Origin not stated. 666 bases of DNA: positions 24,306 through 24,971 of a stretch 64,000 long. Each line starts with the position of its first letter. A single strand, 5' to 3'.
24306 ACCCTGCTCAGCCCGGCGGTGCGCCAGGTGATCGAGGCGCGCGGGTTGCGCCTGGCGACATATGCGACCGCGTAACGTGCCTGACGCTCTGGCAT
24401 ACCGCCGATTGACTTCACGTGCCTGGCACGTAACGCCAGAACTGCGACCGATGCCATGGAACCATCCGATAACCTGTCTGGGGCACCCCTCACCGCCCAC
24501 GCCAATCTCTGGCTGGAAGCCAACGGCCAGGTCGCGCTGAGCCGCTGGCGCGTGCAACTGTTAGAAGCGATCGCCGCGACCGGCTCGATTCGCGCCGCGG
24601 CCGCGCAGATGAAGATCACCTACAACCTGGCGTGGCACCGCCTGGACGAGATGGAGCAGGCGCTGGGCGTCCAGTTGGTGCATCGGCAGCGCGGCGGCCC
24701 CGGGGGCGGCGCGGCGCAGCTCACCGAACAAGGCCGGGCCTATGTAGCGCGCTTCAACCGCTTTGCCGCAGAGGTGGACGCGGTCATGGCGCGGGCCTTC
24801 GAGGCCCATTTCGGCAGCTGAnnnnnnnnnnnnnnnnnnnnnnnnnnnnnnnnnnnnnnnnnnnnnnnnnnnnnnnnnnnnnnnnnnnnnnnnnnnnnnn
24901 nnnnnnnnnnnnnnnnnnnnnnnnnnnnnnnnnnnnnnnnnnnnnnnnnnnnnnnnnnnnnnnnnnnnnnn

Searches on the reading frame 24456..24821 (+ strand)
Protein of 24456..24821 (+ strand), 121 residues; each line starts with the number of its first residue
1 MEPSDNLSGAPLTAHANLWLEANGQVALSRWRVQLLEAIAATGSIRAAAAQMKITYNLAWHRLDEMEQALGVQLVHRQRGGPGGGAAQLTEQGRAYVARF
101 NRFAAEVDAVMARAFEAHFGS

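Call 10: search_protein_families(library=pfam, proteins=[window:24456-24821:+])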
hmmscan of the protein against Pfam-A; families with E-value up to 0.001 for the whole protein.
window:24456-24821:+ (121 aa): 1 family
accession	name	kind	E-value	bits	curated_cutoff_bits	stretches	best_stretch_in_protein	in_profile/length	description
PF00126.33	HTH_1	-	6.5e-14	52.1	26.6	1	33-94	4-60/60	Bacterial regulatory helix-turn-helix protein, lysR family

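Call 11: search_protein_families(library=ncbifam, proteins=[window:24456-24821:+])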
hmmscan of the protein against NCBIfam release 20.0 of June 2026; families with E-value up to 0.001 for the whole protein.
window:24456-24821:+ (121 aa): 13 families
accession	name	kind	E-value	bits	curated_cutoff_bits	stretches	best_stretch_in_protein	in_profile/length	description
TIGR00637.1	ModE_repress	subfamily_domain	3.8e-20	71.8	98.5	1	31-109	5-83/100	ModE molybdate transport repressor domain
NF007957.0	PRK10676.1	equivalog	9.9e-14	51.1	369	1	26-102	15-91/263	molybdenum-dependent transcriptional regulator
NF045990.1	TransRegCbbRRhodb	equivalog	1.2e-07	31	450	1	33-112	11-87/304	LysR family regulator CbbR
NF047711.1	PutUtilRegPtrR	equivalog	1.5e-05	24.3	400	1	33-102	6-70/283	putrescine utilization regulator PtrR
TIGR03418.1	chol_sulf_TF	equivalog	3.6e-05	22.9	324.8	1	34-112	7-80/291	choline sulfate utilization transcriptional regulator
TIGR02424.1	TF_pcaQ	equivalog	4.3e-05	22.6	303.8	1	34-98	9-68/300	pca operon transcription factor PcaQ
NF040888.1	trans_reg_YafC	equivalog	4.6e-05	22.5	470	1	33-110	8-80/293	DNA-binding transcriptional regulator YafC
NF009888.0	PRK13348.1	subfamily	4.7e-05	22.5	297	1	32-100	7-69/302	HTH-type transcriptional regulator ArgP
TIGR03298.1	argP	subfamily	7.1e-05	22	273.55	1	33-102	6-69/292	ArgP/LysG family DNA-binding transcriptional regulator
NF007315.1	PRK09801.1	equivalog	0.00033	19.7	398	1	33-95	11-68/301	L-tartrate utilization transcriptional activator TtdR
NF002964.0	PRK03635.1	subfamily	0.00035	19.7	197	1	32-101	7-70/297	ArgP/LysG family DNA-binding transcriptional regulator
NF008352.0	PRK11139.1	subfamily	0.0004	19.5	288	1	35-103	13-76/305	transcriptional regulator GcvA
NF052633.1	LysR_TF_PsrA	exception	0.00058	18.9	540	1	38-113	15-85/297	L-proline-binding transcription factor PsrA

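Call 32: find_homologous_proteins(query=window:24456-24821:+, max_evalue=1e-10)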
Query window:24456-24821:+ (121 aa): 105 proteins with E <= 1e-10 among 190 candidates.
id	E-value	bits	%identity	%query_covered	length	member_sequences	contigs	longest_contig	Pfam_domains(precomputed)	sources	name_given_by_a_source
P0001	5.7e-72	257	100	100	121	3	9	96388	PF00126.34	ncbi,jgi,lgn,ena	jgi:molybdate transport system regulatory protein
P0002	1.6e-53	197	75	100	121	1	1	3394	PF00126.34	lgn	-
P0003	4.6e-51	190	81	89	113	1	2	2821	PF00126.34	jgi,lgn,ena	-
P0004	5.0e-51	189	78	98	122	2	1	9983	PF00126.34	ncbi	-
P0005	4.0e-50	187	76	100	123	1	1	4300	PF00126.34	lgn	-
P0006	3.2e-49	184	80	89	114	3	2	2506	PF00126.34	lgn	-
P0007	3.3e-49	184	81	90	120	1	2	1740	PF00126.34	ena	-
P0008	3.3e-49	184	76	98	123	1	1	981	PF00126.34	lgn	-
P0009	5.5e-49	183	79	91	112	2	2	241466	PF00126.34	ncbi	-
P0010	7.4e-49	182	83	88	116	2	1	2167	PF00126.34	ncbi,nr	ncbi:MAG: LysR family transcriptional regulator [Anaerolineae bacterium]|nr:LysR family transcriptio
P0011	9.5e-49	182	73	99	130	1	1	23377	PF00126.34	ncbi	-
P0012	1.5e-48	182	72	99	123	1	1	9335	PF00126.34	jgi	-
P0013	1.6e-48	181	73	99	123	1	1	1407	PF00126.34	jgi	jgi:molybdate transport system regulatory protein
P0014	2.4e-48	181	79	89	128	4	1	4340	PF00126.34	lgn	-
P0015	3.6e-48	180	71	100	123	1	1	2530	PF00126.34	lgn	-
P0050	1.7e-35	139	60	99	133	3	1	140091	PF00126.34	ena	-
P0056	6.6e-34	134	59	93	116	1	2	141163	PF00126.34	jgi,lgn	jgi:molybdate transport system regulatory protein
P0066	3.8e-32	129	58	91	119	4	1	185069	PF00126.34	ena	-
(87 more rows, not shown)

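Call 33: find_encoding_contigs(protein=P0009, flank=5000, max_places=2)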
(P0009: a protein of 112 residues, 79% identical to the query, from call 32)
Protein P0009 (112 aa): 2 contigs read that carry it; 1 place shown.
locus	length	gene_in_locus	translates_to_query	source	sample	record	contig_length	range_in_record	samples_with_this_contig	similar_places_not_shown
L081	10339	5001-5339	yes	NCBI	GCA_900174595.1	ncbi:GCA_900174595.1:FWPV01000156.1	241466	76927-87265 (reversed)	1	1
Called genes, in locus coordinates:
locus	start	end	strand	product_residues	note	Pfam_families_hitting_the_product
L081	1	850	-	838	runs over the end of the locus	PF00111:Fer2 (weak), PF17650:RACo_linker, PF17651:Raco_middle, PF14574:RACo_C_ter, PF08017:Fibrinogen_BP, PF14574:RACo_C_ter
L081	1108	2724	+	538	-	PF08448:PAS_4, PF00989:PAS, PF08448:PAS_4 (weak), PF13188:PAS_8 (weak), PF13426:PAS_9, PF08447:PAS_3, PF00512:HisKA, PF02518:HATPase_c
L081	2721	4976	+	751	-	PF00072:Response_reg, PF00702:Hydrolase (weak), PF08282:Hydrolase_3 (weak), PF05116:S6PP, PF08282:Hydrolase_3, PF01935:DUF87, PF19027:DUF5752 (weak)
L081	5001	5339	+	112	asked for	PF00126:HTH_1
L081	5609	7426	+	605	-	PF02730:AFOR_N, PF01314:AFOR_C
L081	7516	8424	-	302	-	PF11563:Protoglobin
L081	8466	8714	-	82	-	PF09189:MoaD_arch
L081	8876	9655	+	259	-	PF00881:Nitroreductase, PF28600:Nitroreductase_C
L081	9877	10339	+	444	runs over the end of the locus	PF01547:SBP_bac_1, PF13416:SBP_bac_8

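Call 34: find_encoding_contigs(protein=P0050, flank=5000, max_places=2)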
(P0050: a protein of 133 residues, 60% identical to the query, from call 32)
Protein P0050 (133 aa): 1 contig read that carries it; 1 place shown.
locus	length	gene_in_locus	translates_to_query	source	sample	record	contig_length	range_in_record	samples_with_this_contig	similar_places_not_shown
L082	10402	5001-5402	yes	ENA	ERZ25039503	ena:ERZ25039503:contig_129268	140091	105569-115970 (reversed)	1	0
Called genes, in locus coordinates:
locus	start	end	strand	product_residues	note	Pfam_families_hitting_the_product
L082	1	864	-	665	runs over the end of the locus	PF07733:DNA_pol3_alpha, PF17657:DNA_pol3_finger, PF14579:HHH_6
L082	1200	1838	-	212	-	PF02811:PHP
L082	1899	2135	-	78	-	PF02811:PHP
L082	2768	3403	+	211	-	PF00149:Metallophos, PF14008:Metallophos_C (weak)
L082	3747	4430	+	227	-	-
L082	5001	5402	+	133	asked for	PF00126:HTH_1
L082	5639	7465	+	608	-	PF02730:AFOR_N, PF01314:AFOR_C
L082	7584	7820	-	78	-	PF02597:ThiS (weak)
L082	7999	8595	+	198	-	PF07081:DUF1349, PF17851:GH43_C2 (faint)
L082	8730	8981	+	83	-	-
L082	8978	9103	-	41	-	-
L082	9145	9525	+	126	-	PF02739:5_3_exonuc_N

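Call 35: find_encoding_contigs(protein=P0056, flank=5000, max_places=2)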
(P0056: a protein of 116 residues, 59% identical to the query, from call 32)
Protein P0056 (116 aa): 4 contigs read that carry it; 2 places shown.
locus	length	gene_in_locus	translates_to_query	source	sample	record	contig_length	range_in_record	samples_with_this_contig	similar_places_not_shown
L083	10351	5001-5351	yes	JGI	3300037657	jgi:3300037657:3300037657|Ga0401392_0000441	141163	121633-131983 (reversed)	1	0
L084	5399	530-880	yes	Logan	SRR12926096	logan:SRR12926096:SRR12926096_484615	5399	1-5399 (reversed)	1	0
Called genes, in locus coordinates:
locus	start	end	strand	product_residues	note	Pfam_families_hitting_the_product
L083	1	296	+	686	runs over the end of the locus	PF02665:Nitrate_red_gam (faint), PF12797:Fer4_2 (faint), PF13183:Fer4_8, PF13187:Fer4_9, PF13237:Fer4_10, PF13484:Fer4_16 (faint), PF02754:CCG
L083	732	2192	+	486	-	PF00364:Biotin_lipoyl, PF25917:BSH_RND (faint), PF25919:BSH_CusB (faint), PF25997:BSH_YhbJ (faint), PF02817:E3_binding, PF00198:2-oxoacid_dh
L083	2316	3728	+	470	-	PF00890:FAD_binding_2, PF01134:GIDA (weak), PF01262:AlaDh_PNT_C (faint), PF07992:Pyr_redox_2, PF12831:FAD_oxidored, PF13738:Pyr_redox_3, PF00070:Pyr_redox, PF02852:Pyr_redox_dim, +4 more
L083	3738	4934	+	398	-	PF01266:DAO, PF13450:NAD_binding_8 (weak)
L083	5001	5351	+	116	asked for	PF00126:HTH_1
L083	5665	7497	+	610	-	PF02730:AFOR_N, PF01314:AFOR_C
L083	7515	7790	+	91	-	PF02597:ThiS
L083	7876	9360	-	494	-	PF01433:Peptidase_M1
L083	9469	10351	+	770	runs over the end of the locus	PF00158:Sigma54_activat (faint), PF05496:RuvB_N, PF00004:AAA, PF07728:AAA_5 (weak), PF13173:AAA_14 (faint), PF13401:AAA_22 (faint), PF16193:AAA_assoc_2, PF12002:MgsA_C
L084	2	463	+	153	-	?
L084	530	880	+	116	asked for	PF00126:HTH_1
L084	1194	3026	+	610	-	PF02730:AFOR_N, PF01314:AFOR_C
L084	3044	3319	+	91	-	PF02597:ThiS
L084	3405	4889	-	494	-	PF01433:Peptidase_M1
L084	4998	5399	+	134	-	?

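Call 36: find_encoding_contigs(protein=P0066, flank=5000, max_places=2)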
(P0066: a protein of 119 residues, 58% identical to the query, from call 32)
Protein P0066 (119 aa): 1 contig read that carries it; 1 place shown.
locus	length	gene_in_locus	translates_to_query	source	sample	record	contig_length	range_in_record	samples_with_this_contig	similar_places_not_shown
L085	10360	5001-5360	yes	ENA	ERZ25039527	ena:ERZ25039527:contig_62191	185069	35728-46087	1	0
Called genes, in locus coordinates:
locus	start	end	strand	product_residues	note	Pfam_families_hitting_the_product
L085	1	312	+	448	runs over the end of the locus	PF00291:PALP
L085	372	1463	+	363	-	PF05222:AlaDh_PNT_N, PF01262:AlaDh_PNT_C, PF01488:Shikimate_DH (weak), PF02826:2-Hacid_dh_C (weak)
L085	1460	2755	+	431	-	PF02550:AcetylCoA_hydro, PF13336:AcetylCoA_hyd_C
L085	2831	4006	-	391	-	PF00285:Citrate_synt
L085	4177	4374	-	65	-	PF13192:Thioredoxin_3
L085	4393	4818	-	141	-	PF23357:DUF7088 (faint), PF13192:Thioredoxin_3 (weak)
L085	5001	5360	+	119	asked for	PF00126:HTH_1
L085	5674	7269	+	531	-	PF02730:AFOR_N, PF01314:AFOR_C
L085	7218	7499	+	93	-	PF01314:AFOR_C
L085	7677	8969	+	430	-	PF04055:Radical_SAM, PF13186:SPASM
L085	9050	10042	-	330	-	-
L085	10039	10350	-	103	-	PF02585:PIG-L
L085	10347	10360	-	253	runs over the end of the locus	PF01094:ANF_receptor, PF13458:Peripla_BP_6, PF13433:Peripla_BP_5 (weak)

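Call 40: find_related_loci(query=A1, collection=metagenome_contigs, flank=2500)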
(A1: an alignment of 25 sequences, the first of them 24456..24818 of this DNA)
Query A1 (121 aa) in metagenome_contigs; peptide patterns used: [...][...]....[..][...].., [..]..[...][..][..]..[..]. (x = any residue, [..] = any of these).
600 stretches matched a pattern (row limit reached: there are more); 319 encode a relative of the query (tblastn E <= 1e-3); the best 80 are kept; 80 distinct loci.
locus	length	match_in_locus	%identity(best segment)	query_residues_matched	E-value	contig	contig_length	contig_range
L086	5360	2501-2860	73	2-121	1e-54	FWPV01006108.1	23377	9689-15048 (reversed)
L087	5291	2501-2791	72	1-97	7e-41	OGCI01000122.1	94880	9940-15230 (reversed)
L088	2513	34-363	68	12-121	5e-39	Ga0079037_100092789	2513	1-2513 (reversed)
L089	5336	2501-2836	64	10-121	4e-37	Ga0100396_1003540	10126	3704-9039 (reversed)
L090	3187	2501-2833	56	11-121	1e-36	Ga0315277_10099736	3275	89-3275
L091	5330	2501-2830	55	10-119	2e-36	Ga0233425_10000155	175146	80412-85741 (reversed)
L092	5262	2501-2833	55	11-121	4e-36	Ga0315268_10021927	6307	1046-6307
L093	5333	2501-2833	63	10-120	3e-36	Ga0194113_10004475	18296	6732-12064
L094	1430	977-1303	52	12-120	9e-35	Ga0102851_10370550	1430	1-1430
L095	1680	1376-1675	63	12-111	4e-34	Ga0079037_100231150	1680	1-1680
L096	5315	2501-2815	52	16-120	7e-32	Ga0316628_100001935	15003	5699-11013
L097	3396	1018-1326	52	17-119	3e-31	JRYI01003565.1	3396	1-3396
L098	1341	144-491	55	6-121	4e-31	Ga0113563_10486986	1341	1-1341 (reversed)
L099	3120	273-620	43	5-120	2e-30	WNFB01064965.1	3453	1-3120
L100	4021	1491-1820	47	11-120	7e-30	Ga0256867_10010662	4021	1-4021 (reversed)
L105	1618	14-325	48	16-119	3e-28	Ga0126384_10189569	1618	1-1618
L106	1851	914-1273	53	3-120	3e-28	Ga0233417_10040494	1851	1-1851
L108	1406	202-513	55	17-120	7e-28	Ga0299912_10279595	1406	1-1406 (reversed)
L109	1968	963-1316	42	5-119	1e-27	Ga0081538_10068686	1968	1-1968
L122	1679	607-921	50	4-105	1e-23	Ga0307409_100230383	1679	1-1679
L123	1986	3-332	45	12-121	3e-23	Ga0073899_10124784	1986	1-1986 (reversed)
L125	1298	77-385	50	17-119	6e-23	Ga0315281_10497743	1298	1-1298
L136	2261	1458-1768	46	17-121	7e-16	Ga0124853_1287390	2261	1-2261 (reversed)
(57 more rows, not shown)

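Call 52: search_solved_structures(query=window:24456-24818:+, max_evalue=0.01, show_alignments=1)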
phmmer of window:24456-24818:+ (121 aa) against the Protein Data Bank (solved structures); distinct sequences matched with E-value up to 0.01: 3.
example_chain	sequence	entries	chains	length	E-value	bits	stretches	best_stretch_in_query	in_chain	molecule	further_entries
1b9m_A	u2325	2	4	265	1.8e-09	41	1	18-104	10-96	PROTEIN (MODE)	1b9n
1o7l_A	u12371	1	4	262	2.6e-09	40.5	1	28-104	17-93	TRANSCRIPTIONAL REGULATOR MODE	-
2ijl_A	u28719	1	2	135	5.3e-09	39.5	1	28-104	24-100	Molybdenum-binding transcriptional repressor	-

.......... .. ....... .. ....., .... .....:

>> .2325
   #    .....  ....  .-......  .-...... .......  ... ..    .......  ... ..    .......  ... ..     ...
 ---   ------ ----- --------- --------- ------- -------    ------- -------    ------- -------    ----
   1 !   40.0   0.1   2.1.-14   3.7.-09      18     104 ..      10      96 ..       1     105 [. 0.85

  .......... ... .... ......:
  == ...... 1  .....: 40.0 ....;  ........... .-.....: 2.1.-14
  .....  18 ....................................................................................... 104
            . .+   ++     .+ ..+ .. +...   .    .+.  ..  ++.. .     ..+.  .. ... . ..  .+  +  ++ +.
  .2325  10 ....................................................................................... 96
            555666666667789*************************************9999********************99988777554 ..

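Call 63: search_protein_families(library=ncbifam, proteins=[L097:1436-2281:+, L123:465-1334:+, L100:1894-2781:+, L105:401-1279:+, L122:1044-1679:+, L099:932-2581:+, L125:579-1298:+, L108:662-1405:+, L109:1386-1967:+, L106:1357-1851:+], max_evalue=0.00001)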
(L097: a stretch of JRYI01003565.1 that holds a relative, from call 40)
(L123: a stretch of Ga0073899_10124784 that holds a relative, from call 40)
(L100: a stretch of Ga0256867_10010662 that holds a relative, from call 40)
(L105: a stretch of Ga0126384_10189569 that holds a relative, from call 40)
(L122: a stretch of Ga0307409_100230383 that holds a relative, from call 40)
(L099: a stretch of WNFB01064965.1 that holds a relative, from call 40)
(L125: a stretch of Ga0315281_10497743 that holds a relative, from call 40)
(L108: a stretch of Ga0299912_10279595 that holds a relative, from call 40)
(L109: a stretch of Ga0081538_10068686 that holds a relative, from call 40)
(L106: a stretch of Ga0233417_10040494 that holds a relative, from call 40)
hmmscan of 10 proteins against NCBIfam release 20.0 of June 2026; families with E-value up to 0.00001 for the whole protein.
L097:1436-2281:+ (281 aa): 1 family
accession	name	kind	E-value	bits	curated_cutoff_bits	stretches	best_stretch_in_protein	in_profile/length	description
NF041772.1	tung_bind_TupA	equivalog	2e-64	217.5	400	1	22-281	11-263/266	tungstate ABC transporter substrate-binding protein TupA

L123:465-1334:+ (289 aa): 1 family
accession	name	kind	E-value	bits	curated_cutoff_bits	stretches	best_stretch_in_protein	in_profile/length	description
NF041772.1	tung_bind_TupA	equivalog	7.8e-65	218.9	400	1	34-289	15-263/266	tungstate ABC transporter substrate-binding protein TupA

L100:1894-2781:+ (295 aa): 2 families
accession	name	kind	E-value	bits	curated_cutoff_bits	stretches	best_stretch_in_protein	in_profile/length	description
NF001943.0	PRK00724.1-2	equivalog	1.6e-84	283.2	269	1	26-285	13-273/274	formate dehydrogenase accessory sulfurtransferase FdhD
TIGR00129.1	fdhD_narQ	equivalog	8.4e-48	162.8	140.9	1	35-285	2-236/237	formate dehydrogenase accessory sulfurtransferase FdhD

L105:401-1279:+ (292 aa): 2 families
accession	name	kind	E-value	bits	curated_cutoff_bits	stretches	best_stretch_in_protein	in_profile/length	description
NF001943.0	PRK00724.1-2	equivalog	7e-83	277.8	269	1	23-289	6-273/274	formate dehydrogenase accessory sulfurtransferase FdhD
TIGR00129.1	fdhD_narQ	equivalog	3.5e-49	167.3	140.9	1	39-289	2-236/237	formate dehydrogenase accessory sulfurtransferase FdhD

L122:1044-1679:+ (212 aa): 14 families
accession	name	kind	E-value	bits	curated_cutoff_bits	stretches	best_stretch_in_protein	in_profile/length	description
NF005750.0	PRK07574.1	equivalog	2.6e-111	372.4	329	1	1-212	1-212/386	NAD-dependent formate dehydrogenase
TIGR01327.1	PGDH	equivalog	3.1e-17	62.5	454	1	87-211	37-157/525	phosphoglycerate dehydrogenase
NF005069.0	PRK06487.1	equivalog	1.6e-15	57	448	1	86-208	44-167/320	2-hydroxyacid dehydrogenase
NF000492.1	vanH_gen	exception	2.7e-15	56.3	540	1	116-212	68-161/312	D-lactate dehydrogenase VanH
NF005387.0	PRK06932.1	equivalog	1.8e-13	50.1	492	1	75-207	30-162/314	2-hydroxyacid dehydrogenase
NF000004.1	vanH-D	exception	1.2e-12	47.6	550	1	114-211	72-166/323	D-lactate dehydrogenase VanH-D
NF000371.1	vanH_Agroup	exception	1.7e-12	47.1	700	1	114-212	71-166/322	VanH-A/VanH-Pt family D-lactate dehydrogenase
NF008759.0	PRK11790.1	equivalog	8.4e-12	44.5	404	1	102-206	64-166/410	phosphoglycerate dehydrogenase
NF000112.1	vanH-Amyco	exception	4.5e-11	42.6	625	1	119-212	100-190/348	VanH-AOV family D-lactate dehydrogenase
NF000151.1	vanH-Ac1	exception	6.9e-11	42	750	1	118-212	106-197/351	D-lactate dehydrogenase VanH-Ac1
NF000128.1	vanH-Sc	exception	2.2e-10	40.2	650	1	98-212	73-181/337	D-lactate dehydrogenase VanH-Sc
NF006263.0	PRK08410.1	equivalog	1.9e-09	37.4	389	1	89-208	41-161/311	D-2-hydroxyacid dehydrogenase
NF009714.1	PRK13243.1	equivalog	9.2e-09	35.1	455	1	109-211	62-169/332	glyoxylate reductase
NF011938.0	PRK15409.1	equivalog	2.2e-07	30.2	492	1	105-210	57-163/324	glyoxylate/hydroxypyruvate reductase GhrB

L099:932-2581:+ (549 aa): 0 families

L125:579-1298:+ (240 aa): 1 family
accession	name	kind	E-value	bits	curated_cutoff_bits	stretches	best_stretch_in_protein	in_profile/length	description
NF041772.1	tung_bind_TupA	equivalog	6.9e-55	186.3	400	1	27-240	11-219/266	tungstate ABC transporter substrate-binding protein TupA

L108:662-1405:+ (248 aa): 1 family
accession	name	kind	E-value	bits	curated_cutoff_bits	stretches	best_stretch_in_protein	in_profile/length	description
NF041772.1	tung_bind_TupA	equivalog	4.3e-58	196.8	400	1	36-248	14-221/266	tungstate ABC transporter substrate-binding protein TupA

L109:1386-1967:+ (194 aa): 2 families
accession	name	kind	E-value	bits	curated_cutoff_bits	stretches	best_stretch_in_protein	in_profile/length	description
NF001943.0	PRK00724.1-2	equivalog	3.4e-35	121.4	269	1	27-192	8-174/274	formate dehydrogenase accessory sulfurtransferase FdhD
TIGR00129.1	fdhD_narQ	equivalog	6.2e-10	38.9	140.9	1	41-192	2-139/237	formate dehydrogenase accessory sulfurtransferase FdhD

L106:1357-1851:+ (165 aa): 1 family
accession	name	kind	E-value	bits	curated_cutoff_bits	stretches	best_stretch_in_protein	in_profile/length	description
NF041772.1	tung_bind_TupA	equivalog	1.7e-38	132.5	400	1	37-164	14-140/266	tungstate ABC transporter substrate-binding protein TupA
